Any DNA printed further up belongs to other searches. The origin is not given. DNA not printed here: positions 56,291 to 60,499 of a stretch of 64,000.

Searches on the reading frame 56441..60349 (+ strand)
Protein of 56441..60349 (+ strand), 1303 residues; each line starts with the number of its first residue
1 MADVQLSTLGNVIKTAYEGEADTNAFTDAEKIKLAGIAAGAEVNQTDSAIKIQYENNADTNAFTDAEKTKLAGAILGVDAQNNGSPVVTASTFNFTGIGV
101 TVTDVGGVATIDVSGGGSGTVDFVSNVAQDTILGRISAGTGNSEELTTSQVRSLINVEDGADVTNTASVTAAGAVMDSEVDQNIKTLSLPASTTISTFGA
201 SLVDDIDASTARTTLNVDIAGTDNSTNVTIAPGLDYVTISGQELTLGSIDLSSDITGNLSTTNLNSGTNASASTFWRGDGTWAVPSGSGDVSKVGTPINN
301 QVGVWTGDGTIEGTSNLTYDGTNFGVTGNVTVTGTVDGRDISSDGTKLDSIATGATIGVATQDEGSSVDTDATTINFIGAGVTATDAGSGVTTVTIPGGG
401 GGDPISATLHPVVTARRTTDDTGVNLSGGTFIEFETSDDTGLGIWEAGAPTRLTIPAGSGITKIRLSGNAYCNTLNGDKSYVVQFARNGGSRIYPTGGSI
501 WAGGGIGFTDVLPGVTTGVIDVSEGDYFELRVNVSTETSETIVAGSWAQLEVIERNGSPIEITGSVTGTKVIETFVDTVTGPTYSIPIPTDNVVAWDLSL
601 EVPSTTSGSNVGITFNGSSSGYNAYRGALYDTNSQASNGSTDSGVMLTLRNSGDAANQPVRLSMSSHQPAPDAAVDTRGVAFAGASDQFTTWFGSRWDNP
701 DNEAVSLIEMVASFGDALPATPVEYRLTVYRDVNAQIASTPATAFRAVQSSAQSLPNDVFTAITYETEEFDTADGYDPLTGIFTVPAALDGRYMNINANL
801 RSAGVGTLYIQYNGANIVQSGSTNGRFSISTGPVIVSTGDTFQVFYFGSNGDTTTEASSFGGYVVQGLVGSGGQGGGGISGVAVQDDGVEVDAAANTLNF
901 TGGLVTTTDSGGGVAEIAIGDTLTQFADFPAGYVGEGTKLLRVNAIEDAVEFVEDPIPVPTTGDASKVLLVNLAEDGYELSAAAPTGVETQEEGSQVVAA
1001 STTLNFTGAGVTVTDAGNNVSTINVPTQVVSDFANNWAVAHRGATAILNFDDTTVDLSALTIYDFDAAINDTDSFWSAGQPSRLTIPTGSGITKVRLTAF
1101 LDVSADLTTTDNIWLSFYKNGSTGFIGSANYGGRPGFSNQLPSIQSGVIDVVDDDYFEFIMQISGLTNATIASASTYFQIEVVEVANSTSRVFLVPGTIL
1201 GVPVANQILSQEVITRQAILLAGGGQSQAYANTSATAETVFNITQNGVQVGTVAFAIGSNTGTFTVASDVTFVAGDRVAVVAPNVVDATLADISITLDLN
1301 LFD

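Call 12: search_dna_similar(query=window:56441-60349:+, collection=phages, mode=protein, max_rows=15)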
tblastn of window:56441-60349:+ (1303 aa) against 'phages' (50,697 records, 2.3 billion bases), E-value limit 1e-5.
Records with a match: 80; places in all: 124; records where one place covers at least 80% of the query: 0.
Best place of each record, by identity: 80-90% 1; 60-80% 14; <60% 65.
By first word of the organism name: Caulobacter 30; Synechococcus 7; Ralstonia 5; Brevundimonas 3; Cyanophage 3; Xanthomonas 2; Planktothrix 2; Ruegeria 2; Bertelyvirus 2; Roseobacter 2; and 14 more.
By host as written in the record: Caulobacter vibrioides CB15 15; - 9; Caulobacter crescentus NA1000 6; Caulobacter crescentus 6; Synechococcus sp. MW02 4; Caulobacter vibrioides 4; Ruegeria pomeroyi DSS-3 3; Ralstonia solanacearum 3; and 22 more.
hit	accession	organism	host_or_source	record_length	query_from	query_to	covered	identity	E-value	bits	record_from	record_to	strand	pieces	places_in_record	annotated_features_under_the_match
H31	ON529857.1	Brevundimonas phage vB_BpoS-Kikimora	Brevundimonas pondensis LVF1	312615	416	1212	33%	31.9%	2e-10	139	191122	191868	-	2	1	putative tail protein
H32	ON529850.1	Brevundimonas phage vB_BpoS-Gurke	Brevundimonas pondensis LVF1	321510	416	1212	33%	31.7%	7e-11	134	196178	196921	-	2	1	putative tail protein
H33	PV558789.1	Variovorax phage V45iii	Variovorax sp. SCN45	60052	430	1217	27%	31.5%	7e-10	135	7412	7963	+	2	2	record has no annotation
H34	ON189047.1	Xanthomonas phage Mallos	Xanthomonas translucens pv. translucens ...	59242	431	1184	20%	39.3%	3e-17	153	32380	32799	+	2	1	putative tail protein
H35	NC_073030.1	Xanthomonas phage Mallos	Xanthomonas translucens pv. translucens ...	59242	431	1184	20%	39.3%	3e-17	153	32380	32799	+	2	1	putative tail protein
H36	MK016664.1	Synechococcus phage S-B68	Synechococcus sp. WH 7803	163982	10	90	6%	64.2%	1e-17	96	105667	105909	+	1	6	tail fiber protein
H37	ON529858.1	Brevundimonas phage vB_BgoS-Bajun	Brevundimonas goettingensis LVF2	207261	886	1023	11%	37.0%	3e-7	62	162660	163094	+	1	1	putative tail protein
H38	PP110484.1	Synechococcus phage MA01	Synechococcus sp. MW02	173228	10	95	7%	59.1%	6e-11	138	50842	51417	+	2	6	tail fiber protein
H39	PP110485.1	Synechococcus phage ME01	Synechococcus sp. MW02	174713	10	95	7%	59.1%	6e-11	138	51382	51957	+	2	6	tail fiber protein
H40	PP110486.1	Synechococcus phage MC09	Synechococcus sp. MW02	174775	10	95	7%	59.1%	6e-11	138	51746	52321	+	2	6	tail fiber protein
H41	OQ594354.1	Synechococcus phage MinM2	Synechococcus sp.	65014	1042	1183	11%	33.8%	4e-9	68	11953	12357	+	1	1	putative tail protein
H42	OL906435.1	Planktothrix phage Pag-Yong1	Planktothrix agardhii FACHB-1261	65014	1042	1183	11%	33.8%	4e-9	68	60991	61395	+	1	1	hypothetical protein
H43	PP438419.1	Planktothrix phage Pra-JY27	Planktothricoides raciborskii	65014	1042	1183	11%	33.8%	4e-9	68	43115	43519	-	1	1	putative tail protein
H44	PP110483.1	Synechococcus phage MA10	Synechococcus sp. MW02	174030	10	79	5%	68.6%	4e-16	91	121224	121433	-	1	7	tail fiber protein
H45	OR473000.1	Synechococcus phage S-CREM2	Synechococcus sp. CRE1902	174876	10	79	5%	65.7%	4e-10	131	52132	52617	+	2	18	long tail fiber protein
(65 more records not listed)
